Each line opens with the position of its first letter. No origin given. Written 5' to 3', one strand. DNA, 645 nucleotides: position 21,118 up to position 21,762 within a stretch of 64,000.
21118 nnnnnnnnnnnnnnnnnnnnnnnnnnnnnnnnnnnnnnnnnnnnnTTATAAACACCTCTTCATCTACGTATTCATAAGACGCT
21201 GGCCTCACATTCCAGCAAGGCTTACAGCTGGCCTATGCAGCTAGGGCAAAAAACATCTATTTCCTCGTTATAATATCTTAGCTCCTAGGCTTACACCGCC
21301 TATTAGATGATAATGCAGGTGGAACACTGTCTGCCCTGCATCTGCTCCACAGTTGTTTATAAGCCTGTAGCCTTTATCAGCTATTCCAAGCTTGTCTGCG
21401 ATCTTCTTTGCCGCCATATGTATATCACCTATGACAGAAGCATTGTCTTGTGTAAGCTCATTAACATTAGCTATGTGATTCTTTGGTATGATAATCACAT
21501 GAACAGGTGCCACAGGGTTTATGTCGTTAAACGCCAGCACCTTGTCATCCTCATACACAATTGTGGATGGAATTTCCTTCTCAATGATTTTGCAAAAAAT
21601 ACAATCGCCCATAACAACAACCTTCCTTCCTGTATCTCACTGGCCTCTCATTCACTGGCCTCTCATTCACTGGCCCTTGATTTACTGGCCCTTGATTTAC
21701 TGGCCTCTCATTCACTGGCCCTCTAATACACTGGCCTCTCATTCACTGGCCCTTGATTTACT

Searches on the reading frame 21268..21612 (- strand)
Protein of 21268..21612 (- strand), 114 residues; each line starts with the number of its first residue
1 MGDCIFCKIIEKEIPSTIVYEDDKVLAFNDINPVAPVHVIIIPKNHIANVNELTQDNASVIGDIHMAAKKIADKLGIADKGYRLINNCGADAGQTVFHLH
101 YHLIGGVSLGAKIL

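Call 51: find_encoding_contigs(protein=window:21268-21612:-, flank=1500, max_places=10)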
Protein window:21268-21612:- (114 aa): no gene with exactly this product is on record in the collection.
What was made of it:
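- Tried and rejected: The look-up of the neighbouring protein found nothing (call 51).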
